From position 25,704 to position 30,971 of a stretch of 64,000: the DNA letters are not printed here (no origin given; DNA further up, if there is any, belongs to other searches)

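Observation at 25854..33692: NfeD (short) - flotillin operon linked to a 1655-aa AAA+ (MoxR/AAA_5-like) ATPase of unknown function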

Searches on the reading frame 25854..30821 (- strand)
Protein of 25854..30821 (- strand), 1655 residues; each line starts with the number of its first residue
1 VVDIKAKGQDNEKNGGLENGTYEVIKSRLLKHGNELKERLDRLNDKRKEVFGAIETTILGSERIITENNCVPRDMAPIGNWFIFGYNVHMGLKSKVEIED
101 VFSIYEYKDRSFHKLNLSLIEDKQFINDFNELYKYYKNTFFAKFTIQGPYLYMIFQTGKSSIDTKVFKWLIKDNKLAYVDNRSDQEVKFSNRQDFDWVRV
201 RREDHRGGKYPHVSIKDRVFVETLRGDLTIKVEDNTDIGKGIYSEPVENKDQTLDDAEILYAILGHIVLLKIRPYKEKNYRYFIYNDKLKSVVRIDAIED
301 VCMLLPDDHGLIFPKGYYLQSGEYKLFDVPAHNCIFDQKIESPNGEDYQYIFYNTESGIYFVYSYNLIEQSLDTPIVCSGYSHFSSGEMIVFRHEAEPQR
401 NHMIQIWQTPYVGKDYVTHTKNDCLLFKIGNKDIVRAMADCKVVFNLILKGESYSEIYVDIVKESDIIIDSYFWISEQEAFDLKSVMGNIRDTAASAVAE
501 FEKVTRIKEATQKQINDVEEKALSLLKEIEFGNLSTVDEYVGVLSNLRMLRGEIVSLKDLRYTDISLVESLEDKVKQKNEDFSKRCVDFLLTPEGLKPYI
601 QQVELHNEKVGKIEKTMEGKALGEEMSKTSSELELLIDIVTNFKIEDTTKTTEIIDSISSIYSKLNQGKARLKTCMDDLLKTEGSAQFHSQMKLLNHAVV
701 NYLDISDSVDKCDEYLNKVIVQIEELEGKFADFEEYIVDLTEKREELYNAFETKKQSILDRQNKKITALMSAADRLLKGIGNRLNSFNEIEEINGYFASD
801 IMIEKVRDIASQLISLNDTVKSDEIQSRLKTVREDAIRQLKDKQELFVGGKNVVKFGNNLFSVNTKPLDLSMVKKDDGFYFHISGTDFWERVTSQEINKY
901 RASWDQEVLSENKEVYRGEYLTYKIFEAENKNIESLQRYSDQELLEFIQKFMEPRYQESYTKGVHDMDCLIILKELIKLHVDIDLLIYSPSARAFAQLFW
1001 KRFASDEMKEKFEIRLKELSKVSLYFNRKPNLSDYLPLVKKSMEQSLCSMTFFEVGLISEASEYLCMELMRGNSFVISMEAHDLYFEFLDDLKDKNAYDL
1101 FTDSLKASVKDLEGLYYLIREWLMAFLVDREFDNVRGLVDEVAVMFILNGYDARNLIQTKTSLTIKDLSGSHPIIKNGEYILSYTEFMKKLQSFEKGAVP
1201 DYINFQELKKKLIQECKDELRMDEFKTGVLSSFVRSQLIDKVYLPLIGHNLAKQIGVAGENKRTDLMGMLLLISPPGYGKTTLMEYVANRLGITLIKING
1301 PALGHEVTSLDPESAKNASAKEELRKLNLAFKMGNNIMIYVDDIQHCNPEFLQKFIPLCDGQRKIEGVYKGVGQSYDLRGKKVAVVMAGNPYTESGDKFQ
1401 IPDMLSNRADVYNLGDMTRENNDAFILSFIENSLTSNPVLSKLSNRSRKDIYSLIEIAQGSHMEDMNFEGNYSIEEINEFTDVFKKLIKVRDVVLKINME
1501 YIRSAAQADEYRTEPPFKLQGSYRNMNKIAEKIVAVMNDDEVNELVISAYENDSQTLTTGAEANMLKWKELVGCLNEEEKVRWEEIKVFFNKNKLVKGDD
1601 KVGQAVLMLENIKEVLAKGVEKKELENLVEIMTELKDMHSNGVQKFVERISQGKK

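Call 4: search_protein_families(library=pfam, proteins=[window:25854-30821:-], max_evalue=0.01)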
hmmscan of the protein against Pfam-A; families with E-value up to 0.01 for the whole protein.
window:25854-30821:- (1655 aa): 7 families
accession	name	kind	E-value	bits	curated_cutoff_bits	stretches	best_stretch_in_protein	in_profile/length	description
PF12458.13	DUF3686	-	3.3e-180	599.8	25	1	35-473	1-448/448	ATPase involved in DNA repair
PF25472.1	DUF7902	-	1.9e-23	82.9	26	1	595-673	2-80/85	Domain of unknown function (DUF7902)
PF00004.35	AAA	-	6.6e-08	33.5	21.2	1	1270-1389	1-108/131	ATPase family associated with various cellular activities (AAA)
PF05496.18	RuvB_N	-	1.6e-05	25.1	27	1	1254-1305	20-71/159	Holliday junction DNA helicase RuvB P-loop domain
PF13401.12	AAA_22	-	7e-05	23.6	27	1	1268-1360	6-109/130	AAA domain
PF16533.10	SOAR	-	0.0001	22.6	25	0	739-795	42-98/101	STIM1 Orai1-activating region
PF07728.20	AAA_5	-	0.00014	22.3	22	1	1270-1393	2-125/139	AAA domain (dynein-related subfamily)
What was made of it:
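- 29322..30776 (-): ATPase residues 16-500 (DUF3686): a long N-terminal helix, a beta-rich domain of about 26 strands built from propeller-like blades (57-410), and a helical bundle (425-499). Pfam E=3e-180 (call 4).
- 28266..29321 (-): ATPase residues 501-852: helical, coiled-coil-like linker that includes DUF7902 (595-673). Pfam (call 4).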

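Call 5: search_protein_families(library=ncbifam, proteins=[window:25854-30821:-], max_evalue=0.01)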
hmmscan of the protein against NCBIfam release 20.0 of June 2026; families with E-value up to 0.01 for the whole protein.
window:25854-30821:- (1655 aa): 2 families
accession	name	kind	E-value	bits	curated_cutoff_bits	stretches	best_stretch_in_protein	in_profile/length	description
NF000868.0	PRK00080.1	equivalog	9.8e-06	24.7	282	1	1254-1305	38-89/330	Holliday junction branch migration DNA helicase RuvB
TIGR00635.1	ruvB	equivalog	3e-05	23.2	299.05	1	1255-1304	18-67/305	Holliday junction branch migration DNA helicase RuvB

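Call 7: search_protein_families(library=padloc, proteins=[window:25854-30821:-], max_evalue=0.1)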
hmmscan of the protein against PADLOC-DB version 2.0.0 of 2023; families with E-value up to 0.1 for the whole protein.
window:25854-30821:- (1655 aa): 2 families
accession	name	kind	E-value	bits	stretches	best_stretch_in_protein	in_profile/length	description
PDLC04140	mad8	-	0.0033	15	1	1266-1388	26-130/314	mads_8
PDLC00915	TRIP13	-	0.029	11.8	1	1262-1293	58-89/302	TRIP13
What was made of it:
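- On Known anti-phage defence systems (PADLOC-DB v2): Best match is mad8 at E=0.0033, 15 bits (call 7).
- There are weak PADLOC matches to mad8 and TRIP13 (E=0.003 and 0.03; call 7).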

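Call 12: find_homologous_proteins(query=window:25854-30821:-, max_evalue=0.00001)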
Query window:25854-30821:- (1655 aa): 5540 proteins with E <= 0.00001 among 8000 candidates; the best 120 are listed.
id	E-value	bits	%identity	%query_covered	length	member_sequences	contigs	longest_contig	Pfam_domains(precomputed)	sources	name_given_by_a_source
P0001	0.0e+0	3705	100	100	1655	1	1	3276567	PF12458.14,PF00004.36,PF05496.19,PF25472.2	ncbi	ncbi:UNVERIFIED_CONTAM: Holliday junction resolvasome, helicase subunit [Acetivibrio alkalicellulosi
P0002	0.0e+0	2701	71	100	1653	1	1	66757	PF12458.14,PF00004.36,PF25472.2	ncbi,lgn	ncbi:MAG: DNA repair ATPase [Bacillota bacterium]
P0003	0.0e+0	2623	69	100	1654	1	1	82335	PF12458.14,PF00004.36,PF07728.21,PF25472.2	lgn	-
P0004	0.0e+0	2600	68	100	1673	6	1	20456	PF12458.14,PF00004.36,PF25472.2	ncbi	-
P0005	0.0e+0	2567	68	100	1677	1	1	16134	PF12458.14,PF00004.36,PF13401.13,PF07728.21,PF25472.2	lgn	-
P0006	0.0e+0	2564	67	100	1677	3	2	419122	PF12458.14,PF00004.36,PF13401.13,PF05496.19,PF07728.21,PF25472.2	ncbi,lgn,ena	-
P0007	0.0e+0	2557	67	100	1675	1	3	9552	PF12458.14,PF00004.36,PF13401.13,PF25472.2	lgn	-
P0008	0.0e+0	2556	69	97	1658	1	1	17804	PF12458.14,PF00004.36,PF07728.21,PF25472.2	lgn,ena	-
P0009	0.0e+0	2550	67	99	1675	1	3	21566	PF12458.14,PF00004.36,PF13401.13,PF05496.19,PF25472.2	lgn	-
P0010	0.0e+0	2547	67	100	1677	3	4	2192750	PF12458.14,PF00004.36,PF13401.13,PF07728.21,PF25472.2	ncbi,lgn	-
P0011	0.0e+0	2543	67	99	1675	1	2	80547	PF12458.14,PF00004.36,PF13401.13,PF07728.21,PF25472.2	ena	-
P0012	0.0e+0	2541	67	99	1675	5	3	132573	PF12458.14,PF00004.36,PF13401.13,PF07728.21,PF25472.2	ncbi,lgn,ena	-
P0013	0.0e+0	2541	67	99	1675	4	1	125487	PF12458.14,PF00004.36,PF13401.13,PF05496.19,PF25472.2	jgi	-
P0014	0.0e+0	2504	66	99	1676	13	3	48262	PF12458.14,PF00004.36,PF13401.13,PF07728.21,PF25472.2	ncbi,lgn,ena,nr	ncbi:MAG: AAA family ATPase [Clostridiaceae bacterium]|nr:AAA family ATPase [Clostridiaceae bacteriu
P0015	0.0e+0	2498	66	99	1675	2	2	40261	PF12458.14,PF00004.36,PF13401.13,PF07728.21,PF25472.2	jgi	-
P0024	0.0e+0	2347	64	98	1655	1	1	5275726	PF12458.14,PF00004.36,PF25472.2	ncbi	-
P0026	0.0e+0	2344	63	97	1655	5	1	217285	PF12458.14,PF00004.36,PF13401.13,PF25472.2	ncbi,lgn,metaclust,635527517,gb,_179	metaclust:\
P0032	0.0e+0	2322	63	97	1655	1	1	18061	PF12458.14,PF00004.36,PF25472.2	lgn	-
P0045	0.0e+0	2282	62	97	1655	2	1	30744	PF12458.14,PF00004.36,PF13401.13,PF25472.2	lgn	-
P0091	0.0e+0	2172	59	97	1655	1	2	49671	PF12458.14,PF00004.36,PF13401.13,PF25472.2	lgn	-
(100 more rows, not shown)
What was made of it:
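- On DUF3686 / NCBI 'DNA repair ATPase' protein family: More than 5,500 homologues share this architecture (call 12).
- Checked: It runs 25854-30821, starts with GTG and encodes 1655 aa. It is identical to an NCBI protein of the same length (call 12).
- Pfam describes DUF3686 as 'ATPase involved in DNA repair', and NCBI uses similar names (calls 4, 12).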

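Call 14: find_related_loci(query=A1, collection=genome_contigs, flank=10000)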
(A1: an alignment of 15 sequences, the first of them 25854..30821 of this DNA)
Query A1 (1655 aa) in genome_contigs; peptide patterns used: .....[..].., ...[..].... (x = any residue, [..] = any of these).
600 stretches matched a pattern (row limit reached: there are more); 551 encode a relative of the query (tblastn E <= 1e-3); the best 80 are kept; 80 distinct loci.
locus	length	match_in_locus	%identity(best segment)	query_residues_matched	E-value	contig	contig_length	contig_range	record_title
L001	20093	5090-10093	68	3-1655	0e+0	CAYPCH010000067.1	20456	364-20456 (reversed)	MAG TPA_asm: uncultured Oscillospiraceae bacterium isolate binchicken_co39_591 genome assembly, contig: NODE_6396_length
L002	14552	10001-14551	67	9-1521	0e+0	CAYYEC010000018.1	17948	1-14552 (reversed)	MAG TPA_asm: uncultured Eubacteriales bacterium isolate binchicken_co178_180 genome assembly, contig: NODE_4026_length_1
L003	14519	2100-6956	63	11-1616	0e+0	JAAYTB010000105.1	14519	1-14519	MAG: Clostridia bacterium isolate AS23ysBPME_66 114478_AS23, whole genome shotgun sequence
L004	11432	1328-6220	61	10-1619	0e+0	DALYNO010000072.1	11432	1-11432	MAG TPA_asm: Anaerocolumna sp. isolate CTOTU46736 NODE_556_length_11432_cov_4.344994, whole genome shotgun sequence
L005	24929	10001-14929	61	4-1618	0e+0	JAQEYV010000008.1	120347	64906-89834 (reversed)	Clostridiaceae bacterium OF42-15pH9A OF42-15pH9A.Scaf8, whole genome shotgun sequence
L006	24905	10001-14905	59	6-1618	0e+0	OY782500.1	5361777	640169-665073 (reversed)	MAG: Vallitaleaceae bacterium isolate 08788439-a597-456a-b4e9-0d8f61821b33 genome assembly, chromosome: 1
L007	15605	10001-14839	61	18-1616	0e+0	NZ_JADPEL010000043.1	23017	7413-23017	Clostridium sp. D53t1_180928_C8 NODE_43_length_23017_cov_12.7266, whole genome shotgun sequence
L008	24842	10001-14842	58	17-1617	0e+0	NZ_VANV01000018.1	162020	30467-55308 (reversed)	Acidaminobacter sp. JC074 scaffold_17, whole genome shotgun sequence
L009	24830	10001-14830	59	17-1614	0e+0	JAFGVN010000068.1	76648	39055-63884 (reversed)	MAG: Clostridia bacterium isolate ZodW_Metabat.172 k87_8742700, whole genome shotgun sequence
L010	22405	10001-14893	58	17-1616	0e+0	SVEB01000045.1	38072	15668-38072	MAG: Lachnospiraceae bacterium isolate SIG295 k141_232992, whole genome shotgun sequence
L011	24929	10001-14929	61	4-1618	0e+0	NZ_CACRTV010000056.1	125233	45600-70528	Clostridium paraputrificum isolate CParaputrificumLFYP93, whole genome shotgun sequence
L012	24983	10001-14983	67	9-1654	0e+0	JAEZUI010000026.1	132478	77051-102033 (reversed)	MAG: Bacillota bacterium isolate OH_PDB_83 k127_106120, whole genome shotgun sequence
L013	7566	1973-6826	52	17-1620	0e+0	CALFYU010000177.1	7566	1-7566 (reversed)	MAG TPA_asm: uncultured Planctomycetaceae bacterium isolate SRR7515931_bin.100_CONCOCT_v1.1_MAG genome assembly, contig:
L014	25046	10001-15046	51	2-1653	0e+0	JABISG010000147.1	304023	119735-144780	MAG: Planctomycetaceae bacterium isolate SI072_bin183 k141_1518781, whole genome shotgun sequence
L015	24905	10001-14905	52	1-1617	0e+0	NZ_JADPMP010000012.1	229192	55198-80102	Pontibacter sp. FD36 scaffold_12_length=229193, whole genome shotgun sequence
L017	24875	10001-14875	52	11-1638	0e+0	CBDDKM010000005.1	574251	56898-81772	MAG: Parvicellaceae bacterium isolate 2f2d11d2-0c83-4b6d-90d6-ffcac063f1ac genome assembly, contig: contig_5, whole geno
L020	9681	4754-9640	52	9-1622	0e+0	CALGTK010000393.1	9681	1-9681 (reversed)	MAG TPA_asm: uncultured Planctomyces sp. isolate ERR2206752_bin.18_CONCOCT_v1.1_MAG genome assembly, contig: ERZ887832.2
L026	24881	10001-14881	51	17-1622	0e+0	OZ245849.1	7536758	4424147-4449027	MAG: Bythopirellula sp. isolate a23da1fa-4258-4937-963d-949696e3e025 genome assembly, chromosome: 1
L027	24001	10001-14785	52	17-1604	0e+0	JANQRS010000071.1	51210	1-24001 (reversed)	MAG: Calditrichia bacterium isolate IP29b_bin.73 k99_2156707, whole genome shotgun sequence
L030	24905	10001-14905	52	1-1620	0e+0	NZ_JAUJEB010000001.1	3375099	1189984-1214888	Agaribacillus aureus strain BMA12 HFOEMNIK_1, whole genome shotgun sequence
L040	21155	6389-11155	51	17-1609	0e+0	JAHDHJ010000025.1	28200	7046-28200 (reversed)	MAG: Saprospiraceae bacterium isolate MAG-67 RZ_4708, whole genome shotgun sequence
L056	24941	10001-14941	48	4-1624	0e+0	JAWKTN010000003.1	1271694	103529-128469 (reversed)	MAG: Pirellulaceae bacterium isolate BC1.9 BC1.9.fa-3, whole genome shotgun sequence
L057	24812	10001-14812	51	13-1617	0e+0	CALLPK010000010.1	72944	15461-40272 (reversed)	MAG: uncultured Saprospiraceae bacterium isolate H3_Bin_Bin_89_1 genome assembly, contig: c_000003500832, whole genome s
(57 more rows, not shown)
